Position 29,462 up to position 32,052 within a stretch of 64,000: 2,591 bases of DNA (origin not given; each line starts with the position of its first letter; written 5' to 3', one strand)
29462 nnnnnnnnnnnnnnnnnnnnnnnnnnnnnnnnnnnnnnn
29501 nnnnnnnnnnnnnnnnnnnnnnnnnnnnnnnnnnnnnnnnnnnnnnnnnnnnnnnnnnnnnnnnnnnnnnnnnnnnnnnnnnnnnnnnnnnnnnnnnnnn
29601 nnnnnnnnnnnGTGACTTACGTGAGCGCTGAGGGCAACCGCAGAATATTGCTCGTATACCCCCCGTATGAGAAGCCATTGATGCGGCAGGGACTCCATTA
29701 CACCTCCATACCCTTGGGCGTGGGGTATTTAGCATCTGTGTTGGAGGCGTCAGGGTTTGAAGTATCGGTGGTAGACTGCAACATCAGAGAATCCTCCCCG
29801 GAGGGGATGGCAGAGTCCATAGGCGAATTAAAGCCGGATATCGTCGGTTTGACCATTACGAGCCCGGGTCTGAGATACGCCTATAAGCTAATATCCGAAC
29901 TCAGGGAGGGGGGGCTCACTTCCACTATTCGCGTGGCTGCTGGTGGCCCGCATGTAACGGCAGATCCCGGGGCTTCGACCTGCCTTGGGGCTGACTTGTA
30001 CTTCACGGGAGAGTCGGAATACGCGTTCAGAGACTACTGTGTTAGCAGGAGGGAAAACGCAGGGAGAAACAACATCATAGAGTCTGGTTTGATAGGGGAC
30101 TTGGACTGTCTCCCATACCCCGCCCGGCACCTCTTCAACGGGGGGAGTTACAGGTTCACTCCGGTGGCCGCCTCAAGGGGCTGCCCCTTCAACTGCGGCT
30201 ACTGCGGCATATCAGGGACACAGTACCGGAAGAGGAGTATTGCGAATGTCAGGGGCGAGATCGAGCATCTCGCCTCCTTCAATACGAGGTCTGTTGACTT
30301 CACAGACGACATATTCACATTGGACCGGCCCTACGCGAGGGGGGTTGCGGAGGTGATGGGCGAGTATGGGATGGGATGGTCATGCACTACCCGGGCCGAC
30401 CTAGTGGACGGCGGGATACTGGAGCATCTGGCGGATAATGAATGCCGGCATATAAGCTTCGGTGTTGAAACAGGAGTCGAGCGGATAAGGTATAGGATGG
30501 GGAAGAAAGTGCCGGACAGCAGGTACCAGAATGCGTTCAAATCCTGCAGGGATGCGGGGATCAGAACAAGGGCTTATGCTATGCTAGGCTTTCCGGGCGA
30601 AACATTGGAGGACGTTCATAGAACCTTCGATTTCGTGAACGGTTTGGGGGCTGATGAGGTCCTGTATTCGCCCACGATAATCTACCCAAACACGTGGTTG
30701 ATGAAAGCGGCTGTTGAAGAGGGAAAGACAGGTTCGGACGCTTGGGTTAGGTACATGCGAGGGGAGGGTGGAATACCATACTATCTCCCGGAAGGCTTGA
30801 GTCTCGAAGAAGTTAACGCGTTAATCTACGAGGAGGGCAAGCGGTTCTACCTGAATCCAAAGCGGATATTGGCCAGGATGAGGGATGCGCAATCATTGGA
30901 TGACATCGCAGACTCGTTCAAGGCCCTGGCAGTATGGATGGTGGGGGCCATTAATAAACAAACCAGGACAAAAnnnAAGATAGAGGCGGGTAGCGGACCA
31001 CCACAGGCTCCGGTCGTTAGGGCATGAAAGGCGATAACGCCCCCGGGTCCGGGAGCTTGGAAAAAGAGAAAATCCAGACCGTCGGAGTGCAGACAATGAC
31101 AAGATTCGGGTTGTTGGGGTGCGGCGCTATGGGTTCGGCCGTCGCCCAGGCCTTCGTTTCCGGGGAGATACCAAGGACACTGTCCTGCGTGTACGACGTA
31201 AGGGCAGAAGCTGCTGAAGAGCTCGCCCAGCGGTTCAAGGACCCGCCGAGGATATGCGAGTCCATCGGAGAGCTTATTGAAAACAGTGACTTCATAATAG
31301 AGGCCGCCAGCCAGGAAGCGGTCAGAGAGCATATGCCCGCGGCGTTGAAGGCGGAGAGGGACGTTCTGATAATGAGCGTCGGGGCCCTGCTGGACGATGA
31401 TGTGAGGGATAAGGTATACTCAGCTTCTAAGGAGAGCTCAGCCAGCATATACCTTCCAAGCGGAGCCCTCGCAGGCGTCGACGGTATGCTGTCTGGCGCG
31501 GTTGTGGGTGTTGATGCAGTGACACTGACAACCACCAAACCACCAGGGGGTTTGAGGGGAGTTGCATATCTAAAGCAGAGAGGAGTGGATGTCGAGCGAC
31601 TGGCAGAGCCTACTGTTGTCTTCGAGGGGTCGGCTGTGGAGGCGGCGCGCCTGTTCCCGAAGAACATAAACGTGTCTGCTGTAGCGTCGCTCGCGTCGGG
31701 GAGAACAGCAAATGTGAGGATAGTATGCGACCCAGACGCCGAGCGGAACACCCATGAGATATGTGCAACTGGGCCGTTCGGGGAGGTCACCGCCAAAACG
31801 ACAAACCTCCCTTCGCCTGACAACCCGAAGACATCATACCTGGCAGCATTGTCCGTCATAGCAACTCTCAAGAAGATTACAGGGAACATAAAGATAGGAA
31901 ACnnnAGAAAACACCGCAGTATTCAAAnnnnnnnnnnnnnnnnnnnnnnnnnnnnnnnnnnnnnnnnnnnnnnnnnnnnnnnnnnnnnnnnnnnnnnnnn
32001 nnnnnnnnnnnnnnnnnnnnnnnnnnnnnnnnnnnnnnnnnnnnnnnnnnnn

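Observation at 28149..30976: Protease-less Lon-like AAA+ ATPase with a Zn-ribbon insertion, translationally coupled to a B12-binding radical SAM enzyme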

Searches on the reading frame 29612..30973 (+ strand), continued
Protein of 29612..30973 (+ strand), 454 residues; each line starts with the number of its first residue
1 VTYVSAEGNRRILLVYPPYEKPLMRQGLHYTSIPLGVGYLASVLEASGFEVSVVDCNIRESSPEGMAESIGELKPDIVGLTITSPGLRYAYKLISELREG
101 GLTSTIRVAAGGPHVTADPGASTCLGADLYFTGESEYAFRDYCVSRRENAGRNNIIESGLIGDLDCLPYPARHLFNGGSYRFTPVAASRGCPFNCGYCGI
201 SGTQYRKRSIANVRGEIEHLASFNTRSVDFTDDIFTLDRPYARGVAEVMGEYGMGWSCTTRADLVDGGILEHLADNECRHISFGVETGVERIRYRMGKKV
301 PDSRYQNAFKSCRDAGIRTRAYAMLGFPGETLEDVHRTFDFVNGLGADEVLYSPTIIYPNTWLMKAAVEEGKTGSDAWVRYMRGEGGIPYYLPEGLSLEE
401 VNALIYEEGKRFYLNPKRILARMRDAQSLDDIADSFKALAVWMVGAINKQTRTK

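Call 36: find_encoding_contigs(protein=P0170, flank=5000, max_places=1)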
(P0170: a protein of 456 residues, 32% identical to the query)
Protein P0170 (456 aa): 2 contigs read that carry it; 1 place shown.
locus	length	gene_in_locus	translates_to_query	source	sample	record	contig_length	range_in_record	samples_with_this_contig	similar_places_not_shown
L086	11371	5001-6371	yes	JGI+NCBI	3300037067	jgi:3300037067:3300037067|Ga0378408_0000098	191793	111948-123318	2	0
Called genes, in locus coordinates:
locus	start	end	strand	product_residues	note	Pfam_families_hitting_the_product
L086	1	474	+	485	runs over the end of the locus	PF02310:B12-binding, PF04055:Radical_SAM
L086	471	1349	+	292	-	PF00106:adh_short (weak), PF01073:3Beta_HSD, PF01370:Epimerase, PF02719:Polysacc_synt_2, PF04321:RmlD_sub_bind, PF13460:NAD_binding_10, PF16363:GDP_Man_Dehyd, PF07993:NAD_binding_4, +1 more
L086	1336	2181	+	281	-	PF00535:Glycos_transf_2, PF10111:Glyco_tranf_2_2 (weak), PF13506:Glyco_transf_21 (faint), PF13641:Glyco_tranf_2_3, PF02709:Glyco_transf_7C (weak)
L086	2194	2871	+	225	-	PF02353:CMAS, PF13489:Methyltransf_23, PF08003:Methyltransf_9, PF05175:MTS, PF13847:Methyltransf_31, PF08241:Methyltransf_11, PF08242:Methyltransf_12, PF13649:Methyltransf_25, +1 more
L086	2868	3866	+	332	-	PF14907:NTP_transf_5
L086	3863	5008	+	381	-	PF00534:Glycos_transf_1, PF13692:Glyco_trans_1_4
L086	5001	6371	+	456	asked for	PF02310:B12-binding, PF04055:Radical_SAM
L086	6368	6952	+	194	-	PF02223:Thymidylate_kin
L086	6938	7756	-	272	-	-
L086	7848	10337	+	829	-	-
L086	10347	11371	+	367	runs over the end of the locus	PF13439:Glyco_transf_4, PF20706:GT4-conflict, PF00534:Glycos_transf_1, PF13692:Glyco_trans_1_4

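Call 37: find_encoding_contigs(protein=P0148, flank=5000, max_places=1)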
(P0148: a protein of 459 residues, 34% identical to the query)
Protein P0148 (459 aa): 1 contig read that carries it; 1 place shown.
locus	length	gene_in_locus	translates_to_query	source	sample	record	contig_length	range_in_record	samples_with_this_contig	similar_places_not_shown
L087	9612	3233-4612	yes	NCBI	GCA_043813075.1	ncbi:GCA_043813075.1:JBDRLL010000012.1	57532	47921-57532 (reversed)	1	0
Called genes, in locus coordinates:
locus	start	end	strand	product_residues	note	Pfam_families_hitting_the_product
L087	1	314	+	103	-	?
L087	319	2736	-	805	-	PF01326:PPDK_N, PF00391:PEP-utilizers, PF02896:PEP-utilizers_C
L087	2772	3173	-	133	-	PF21473:OB_Ssb-like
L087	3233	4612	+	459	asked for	PF02310:B12-binding, PF04055:Radical_SAM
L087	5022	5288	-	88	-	PF04010:DUF357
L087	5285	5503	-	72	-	PF01985:CRS1_YhbY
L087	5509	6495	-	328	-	PF01070:FMN_dh, PF01645:Glu_synthase (weak)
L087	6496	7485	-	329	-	PF00348:polyprenyl_synt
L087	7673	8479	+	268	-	PF00571:CBS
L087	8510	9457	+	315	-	PF22700:MVD-like_N, PF21433:M3K_C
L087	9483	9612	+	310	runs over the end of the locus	PF00288:GHMP_kinases_N, PF08544:GHMP_kinases_C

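Call 38: find_encoding_contigs(protein=P0234, flank=5000, max_places=1)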
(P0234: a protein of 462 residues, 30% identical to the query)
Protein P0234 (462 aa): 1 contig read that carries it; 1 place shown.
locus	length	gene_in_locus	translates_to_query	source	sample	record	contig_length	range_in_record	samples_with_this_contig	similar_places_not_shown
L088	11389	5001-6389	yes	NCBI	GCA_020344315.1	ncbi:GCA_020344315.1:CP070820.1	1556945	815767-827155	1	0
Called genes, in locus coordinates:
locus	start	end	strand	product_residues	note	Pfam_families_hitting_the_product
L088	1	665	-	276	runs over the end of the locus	-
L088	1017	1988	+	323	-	PF00733:Asn_synthase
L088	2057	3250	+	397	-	PF13439:Glyco_transf_4, PF13579:Glyco_trans_4_4, PF20706:GT4-conflict (weak), PF00534:Glycos_transf_1, PF13692:Glyco_trans_1_4, PF13524:Glyco_trans_1_2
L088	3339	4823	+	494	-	PF02310:B12-binding, PF04055:Radical_SAM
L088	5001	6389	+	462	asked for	PF02310:B12-binding, PF04055:Radical_SAM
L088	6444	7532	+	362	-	PF00248:Aldo_ket_red, PF13183:Fer4_8 (weak), PF13187:Fer4_9 (faint), PF13534:Fer4_17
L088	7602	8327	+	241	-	PF13489:Methyltransf_23, PF08241:Methyltransf_11, PF08242:Methyltransf_12, PF13649:Methyltransf_25, PF13847:Methyltransf_31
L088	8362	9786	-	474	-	PF02310:B12-binding, PF04055:Radical_SAM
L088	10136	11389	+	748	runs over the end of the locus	-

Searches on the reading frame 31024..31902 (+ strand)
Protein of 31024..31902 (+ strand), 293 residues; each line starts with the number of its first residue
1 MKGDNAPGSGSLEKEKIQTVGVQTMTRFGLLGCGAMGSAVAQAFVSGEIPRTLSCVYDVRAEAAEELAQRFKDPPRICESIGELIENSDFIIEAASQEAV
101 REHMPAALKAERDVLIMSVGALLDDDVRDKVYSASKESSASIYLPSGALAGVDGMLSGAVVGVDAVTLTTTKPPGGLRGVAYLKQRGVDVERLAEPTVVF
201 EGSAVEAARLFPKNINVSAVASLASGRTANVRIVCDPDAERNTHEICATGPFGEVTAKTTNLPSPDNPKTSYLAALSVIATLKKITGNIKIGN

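Call 9: search_protein_families(library=pfam, proteins=[window:31024-31902:+], max_evalue=0.001)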
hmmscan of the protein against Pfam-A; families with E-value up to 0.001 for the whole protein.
window:31024-31902:+ (293 aa): 6 families
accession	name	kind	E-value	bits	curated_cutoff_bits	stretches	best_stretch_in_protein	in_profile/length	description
PF01958.23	Asp_DH_C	-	1e-31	109.5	27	1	194-279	2-89/89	Aspartate dehydrogenase, C-terminal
PF03447.22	NAD_binding_3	-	4.3e-20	73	24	1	32-145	1-116/116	Homoserine dehydrogenase, NAD binding domain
PF03807.23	F420_oxidored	-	2.9e-06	28.2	21.6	1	28-120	2-92/94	NADP oxidoreductase coenzyme F420-dependent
PF01408.29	GFO_IDH_MocA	-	0.00025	22.1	24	1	27-116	2-91/120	Oxidoreductase family, NAD-binding Rossmann fold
PF01113.26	DapB_N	-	0.00035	21.1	25.6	1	28-137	3-115/124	Dihydrodipicolinate reductase, N-terminus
PF03446.21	NAD_binding_2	-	0.00036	21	21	1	28-135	2-108/161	NAD binding domain of 6-phosphogluconate dehydrogenase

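Call 63: search_protein_families(library=ncbifam, proteins=[window:31024-31902:+], max_evalue=0.00001)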
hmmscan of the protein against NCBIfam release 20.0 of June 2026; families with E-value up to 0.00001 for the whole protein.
window:31024-31902:+ (293 aa): 8 families
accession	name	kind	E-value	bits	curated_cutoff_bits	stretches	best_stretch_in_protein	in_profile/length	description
NF009830.0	PRK13304.1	equivalog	1.6e-90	303.1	267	1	25-292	1-264/265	aspartate dehydrogenase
TIGR03855.1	NAD_NadX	equivalog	7.1e-72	241.6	206.55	1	53-290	4-228/229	aspartate dehydrogenase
NF009828.0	PRK13303.1-3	subfamily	7.7e-58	195.7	177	1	25-290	1-262/263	aspartate dehydrogenase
NF009829.0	PRK13303.1-4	subfamily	1.1e-53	182.3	184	1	28-292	3-244/245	aspartate dehydrogenase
NF009825.0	PRK13302.1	equivalog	1.5e-47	162.3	253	1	26-292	7-270/271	aspartate dehydrogenase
NF009827.0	PRK13303.1-2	equivalog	2e-45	155.2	226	1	25-286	1-262/267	aspartate dehydrogenase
NF009826.0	PRK13303.1-1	equivalog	9.9e-42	143.3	479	1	29-284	13-266/273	aspartate dehydrogenase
NF009824.0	PRK13301.1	equivalog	3.7e-41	141.4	528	1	27-291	4-266/267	putative L-aspartate dehydrogenase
